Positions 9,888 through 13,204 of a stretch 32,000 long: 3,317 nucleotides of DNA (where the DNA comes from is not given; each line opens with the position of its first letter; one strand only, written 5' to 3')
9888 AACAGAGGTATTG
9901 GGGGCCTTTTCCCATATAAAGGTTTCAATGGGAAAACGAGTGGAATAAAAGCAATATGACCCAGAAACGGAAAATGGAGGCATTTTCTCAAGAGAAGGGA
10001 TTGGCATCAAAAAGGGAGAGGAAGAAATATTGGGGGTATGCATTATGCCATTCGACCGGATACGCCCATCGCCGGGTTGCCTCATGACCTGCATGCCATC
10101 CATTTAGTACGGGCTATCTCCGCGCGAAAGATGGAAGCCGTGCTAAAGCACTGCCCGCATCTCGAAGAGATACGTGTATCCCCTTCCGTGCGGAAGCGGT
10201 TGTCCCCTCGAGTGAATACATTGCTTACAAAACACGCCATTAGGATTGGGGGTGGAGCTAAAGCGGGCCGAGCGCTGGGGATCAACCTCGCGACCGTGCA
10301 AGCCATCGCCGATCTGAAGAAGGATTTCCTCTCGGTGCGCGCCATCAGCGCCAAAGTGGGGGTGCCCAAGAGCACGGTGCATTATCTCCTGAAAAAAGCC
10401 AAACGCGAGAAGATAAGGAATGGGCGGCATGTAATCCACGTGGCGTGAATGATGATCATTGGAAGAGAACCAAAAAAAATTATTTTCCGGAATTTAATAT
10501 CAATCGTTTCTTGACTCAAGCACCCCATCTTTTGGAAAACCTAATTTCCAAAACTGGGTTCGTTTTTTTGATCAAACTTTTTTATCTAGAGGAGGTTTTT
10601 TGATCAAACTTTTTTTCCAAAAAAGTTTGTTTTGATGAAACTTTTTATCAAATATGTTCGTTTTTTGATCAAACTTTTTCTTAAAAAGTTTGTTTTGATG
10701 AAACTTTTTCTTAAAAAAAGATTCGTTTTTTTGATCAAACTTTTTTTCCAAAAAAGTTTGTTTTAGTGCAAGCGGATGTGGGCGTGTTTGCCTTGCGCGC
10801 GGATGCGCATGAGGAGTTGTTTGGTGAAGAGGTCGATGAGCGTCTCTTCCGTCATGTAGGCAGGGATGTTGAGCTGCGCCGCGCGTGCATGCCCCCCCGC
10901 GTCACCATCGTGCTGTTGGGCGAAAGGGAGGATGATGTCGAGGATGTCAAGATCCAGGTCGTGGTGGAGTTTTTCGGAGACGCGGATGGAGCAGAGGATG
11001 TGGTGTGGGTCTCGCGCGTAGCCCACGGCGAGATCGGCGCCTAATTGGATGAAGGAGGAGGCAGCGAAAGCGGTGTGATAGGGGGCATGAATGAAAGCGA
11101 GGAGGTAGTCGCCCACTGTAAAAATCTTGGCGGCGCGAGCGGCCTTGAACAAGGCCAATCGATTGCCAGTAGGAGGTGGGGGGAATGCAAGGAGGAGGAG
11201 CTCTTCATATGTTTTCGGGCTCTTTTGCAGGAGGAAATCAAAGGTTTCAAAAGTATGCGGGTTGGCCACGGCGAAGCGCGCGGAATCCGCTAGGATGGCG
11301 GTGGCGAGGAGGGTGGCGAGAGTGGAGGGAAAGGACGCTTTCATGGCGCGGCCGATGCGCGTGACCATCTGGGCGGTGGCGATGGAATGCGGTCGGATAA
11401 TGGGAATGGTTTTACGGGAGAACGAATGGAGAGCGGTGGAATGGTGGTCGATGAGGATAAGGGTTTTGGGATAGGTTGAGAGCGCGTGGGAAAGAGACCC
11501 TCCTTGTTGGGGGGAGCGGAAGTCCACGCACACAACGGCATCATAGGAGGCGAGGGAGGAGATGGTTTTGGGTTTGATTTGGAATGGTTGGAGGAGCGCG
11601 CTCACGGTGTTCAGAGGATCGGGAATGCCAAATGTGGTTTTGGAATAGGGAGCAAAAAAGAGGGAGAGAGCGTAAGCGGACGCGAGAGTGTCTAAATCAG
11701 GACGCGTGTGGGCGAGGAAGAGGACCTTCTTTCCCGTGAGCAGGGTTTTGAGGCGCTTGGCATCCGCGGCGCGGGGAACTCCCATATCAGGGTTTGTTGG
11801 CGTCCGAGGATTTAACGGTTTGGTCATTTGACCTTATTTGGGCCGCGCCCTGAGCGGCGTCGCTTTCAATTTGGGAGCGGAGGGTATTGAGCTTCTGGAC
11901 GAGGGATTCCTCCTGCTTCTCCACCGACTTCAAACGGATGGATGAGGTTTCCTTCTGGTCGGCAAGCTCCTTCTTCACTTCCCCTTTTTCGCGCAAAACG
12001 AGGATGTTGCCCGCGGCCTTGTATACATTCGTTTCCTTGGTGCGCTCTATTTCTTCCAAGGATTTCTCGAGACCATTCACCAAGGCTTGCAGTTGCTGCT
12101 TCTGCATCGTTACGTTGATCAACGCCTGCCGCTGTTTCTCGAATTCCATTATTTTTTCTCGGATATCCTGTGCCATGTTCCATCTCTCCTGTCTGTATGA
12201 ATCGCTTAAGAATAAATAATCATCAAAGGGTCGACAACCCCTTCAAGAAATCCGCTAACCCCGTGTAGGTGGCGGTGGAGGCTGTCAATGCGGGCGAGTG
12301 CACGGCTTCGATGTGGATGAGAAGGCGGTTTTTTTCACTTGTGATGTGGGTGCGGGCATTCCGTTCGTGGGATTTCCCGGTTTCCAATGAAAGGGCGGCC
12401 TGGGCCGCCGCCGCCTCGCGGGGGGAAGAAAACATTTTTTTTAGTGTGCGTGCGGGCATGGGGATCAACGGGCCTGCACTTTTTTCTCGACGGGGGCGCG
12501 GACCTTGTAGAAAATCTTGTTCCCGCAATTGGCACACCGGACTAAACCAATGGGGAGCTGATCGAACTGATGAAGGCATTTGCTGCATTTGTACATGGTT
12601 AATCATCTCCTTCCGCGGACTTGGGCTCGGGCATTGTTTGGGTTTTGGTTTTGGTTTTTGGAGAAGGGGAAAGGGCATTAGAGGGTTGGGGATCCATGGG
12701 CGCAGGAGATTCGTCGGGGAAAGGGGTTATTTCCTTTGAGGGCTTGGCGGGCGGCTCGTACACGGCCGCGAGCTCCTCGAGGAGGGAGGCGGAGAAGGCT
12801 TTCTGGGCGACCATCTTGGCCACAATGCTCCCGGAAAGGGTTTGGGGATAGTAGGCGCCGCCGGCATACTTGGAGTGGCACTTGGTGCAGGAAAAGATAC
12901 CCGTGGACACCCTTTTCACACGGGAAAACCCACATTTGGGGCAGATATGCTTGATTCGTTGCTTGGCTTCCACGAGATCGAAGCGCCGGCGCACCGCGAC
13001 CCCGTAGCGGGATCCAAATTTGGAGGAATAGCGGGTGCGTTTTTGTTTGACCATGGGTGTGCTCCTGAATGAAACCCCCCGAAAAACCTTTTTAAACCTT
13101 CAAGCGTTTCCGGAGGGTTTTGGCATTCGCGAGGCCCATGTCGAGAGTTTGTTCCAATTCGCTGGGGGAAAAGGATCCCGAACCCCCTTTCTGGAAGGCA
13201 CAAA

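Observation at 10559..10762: Tandem array of nested AT-rich palindromes between convergent genes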

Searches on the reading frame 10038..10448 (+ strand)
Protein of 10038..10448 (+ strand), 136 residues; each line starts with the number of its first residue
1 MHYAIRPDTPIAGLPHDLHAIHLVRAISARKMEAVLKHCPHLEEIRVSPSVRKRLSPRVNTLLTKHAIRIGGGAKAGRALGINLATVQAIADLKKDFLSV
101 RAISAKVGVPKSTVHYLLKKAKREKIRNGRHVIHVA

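Call 12: search_protein_families(library=pfam, proteins=[window:10038-10448:+])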
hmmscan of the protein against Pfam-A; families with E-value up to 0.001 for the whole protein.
window:10038-10448:+ (136 aa): 5 families
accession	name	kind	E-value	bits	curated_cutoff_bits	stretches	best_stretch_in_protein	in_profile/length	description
PF08004.16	DUF1699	-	3.6e-06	27.1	33.4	1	11-72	12-73/130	Protein of unknown function (DUF1699)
PF25787.1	HTH_SB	-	9.2e-06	25.8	43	1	90-123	15-48/53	Sleeping Beauty transposase HTH domain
PF09339.16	HTH_IclR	-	0.00014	21.9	22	1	98-119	19-40/52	IclR helix-turn-helix domain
PF13936.12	HTH_38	-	0.00021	21.4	27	1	87-120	10-43/44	Helix-turn-helix domain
PF13384.12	HTH_23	-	0.00054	20.1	24.6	0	97-120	17-40/50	Homeodomain-like domain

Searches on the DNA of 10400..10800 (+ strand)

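Call 27: search_rna_families(source=window, start=10400, end=10800, threshold=evalue, max_evalue=10)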
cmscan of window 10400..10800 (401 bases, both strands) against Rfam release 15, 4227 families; matches with E-value up to 10: 25.
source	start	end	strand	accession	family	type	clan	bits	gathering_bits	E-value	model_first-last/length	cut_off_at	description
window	10682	10718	-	RF00480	HIV_FE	Cis-reg; frameshift_element;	-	22.5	45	0.55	1-52/52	no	HIV Ribosomal frameshift signal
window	10670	10767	+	RF00515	PyrR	Cis-reg;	-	19.3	54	2.6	1-115/115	no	PyrR binding site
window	10671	10724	+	RF00384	Pox_AX_element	Cis-reg;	-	18.5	60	1.6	1-62/62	no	Poxvirus AX element late mRNA cis-regulatory element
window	10590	10645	-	RF03926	MIR1435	Gene; miRNA;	-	18.2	94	3.8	1-186/186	no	MIR1435 microRNA precursor family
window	10583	10641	-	RF01600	snoR25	Gene; snRNA; snoRNA; CD-box;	-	17.8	50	5.5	1-70/70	no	small nucleolar RNA snoR25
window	10466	10570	+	RF00025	Telomerase-cil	Gene;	CL00004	17.7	52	2.3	1-165/165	no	Ciliate telomerase RNA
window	10570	10650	+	RF02432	SpF25_sRNA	Gene; sRNA;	-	17.6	48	2.4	1-102/102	no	Streptococcus sRNA SpF25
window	10656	10774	+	RF02579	tsr26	Gene; sRNA;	-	17.5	141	4.8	1-122/122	no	S. aureus tsr26 small RNA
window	10671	10725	+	RF03926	MIR1435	Gene; miRNA;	-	17.4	94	5.7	1-186/186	no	MIR1435 microRNA precursor family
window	10468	10599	-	RF01461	rli24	Gene; sRNA;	-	16.9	100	1.1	1-158/158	no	Listeria sRNA rli22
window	10699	10760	-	RF03926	MIR1435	Gene; miRNA;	-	16.9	94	7.2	1-186/186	no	MIR1435 microRNA precursor family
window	10716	10764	+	RF00078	MicA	Gene; sRNA;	-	16.5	41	4.9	1-75/75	no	MicA sRNA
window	10590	10647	+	RF03926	MIR1435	Gene; miRNA;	-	16.2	94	9.8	1-186/186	no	MIR1435 microRNA precursor family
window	10687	10741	+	RF00142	snoZ118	Gene; snRNA; snoRNA; CD-box;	-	15.5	48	6.8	1-108/108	no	Small nucleolar RNA Z118/Z121/Z120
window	10588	10682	+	RF02516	MIR393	Gene; miRNA;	-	15.2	60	1.6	1-126/126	no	mir-393 microRNA precursor family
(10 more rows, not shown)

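Call 37: search_dna_similar(query=window:10590-10765:+, collection=phages, mode=distant, max_evalue=0.01)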
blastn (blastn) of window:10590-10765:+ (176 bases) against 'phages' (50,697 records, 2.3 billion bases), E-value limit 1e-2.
No match.

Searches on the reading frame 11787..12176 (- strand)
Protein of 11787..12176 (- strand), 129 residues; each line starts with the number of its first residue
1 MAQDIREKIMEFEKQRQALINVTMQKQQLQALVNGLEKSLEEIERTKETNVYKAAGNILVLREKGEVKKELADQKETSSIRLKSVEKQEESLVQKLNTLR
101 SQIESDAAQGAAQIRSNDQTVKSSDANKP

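Call 12: search_protein_families(library=pfam, proteins=[window:11787-12176:-])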
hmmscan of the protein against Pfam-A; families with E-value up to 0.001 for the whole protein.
window:11787-12176:- (129 aa): 1 family
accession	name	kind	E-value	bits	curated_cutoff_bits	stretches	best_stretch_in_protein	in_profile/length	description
PF01920.25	Prefoldin_2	-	2.5e-15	56.8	27.6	1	7-105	2-101/106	Prefoldin subunit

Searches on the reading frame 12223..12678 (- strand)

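Call 12: search_protein_families(library=pfam, proteins=[window:12223-12678:-])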
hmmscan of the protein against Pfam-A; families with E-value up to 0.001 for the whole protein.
window:12223-12678:- (151 aa): 1 family
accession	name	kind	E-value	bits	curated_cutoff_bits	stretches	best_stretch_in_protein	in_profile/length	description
PF09341.15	Pcc1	-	9.4e-07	29.6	20.9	1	78-138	3-63/75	Transcription factor Pcc1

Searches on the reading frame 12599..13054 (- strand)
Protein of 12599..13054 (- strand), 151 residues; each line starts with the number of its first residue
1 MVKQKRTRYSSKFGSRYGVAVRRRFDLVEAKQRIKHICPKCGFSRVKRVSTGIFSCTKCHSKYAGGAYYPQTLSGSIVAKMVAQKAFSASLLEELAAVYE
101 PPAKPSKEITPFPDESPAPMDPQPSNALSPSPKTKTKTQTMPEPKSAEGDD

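Call 12: search_protein_families(library=pfam, proteins=[window:12599-13054:-])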
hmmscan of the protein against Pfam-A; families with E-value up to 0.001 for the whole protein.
window:12599-13054:- (151 aa): 1 family
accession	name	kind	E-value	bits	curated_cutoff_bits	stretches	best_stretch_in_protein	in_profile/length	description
PF01780.25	Ribosomal_L37ae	-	9.5e-25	87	21.9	1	4-83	2-81/85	Ribosomal L37ae protein family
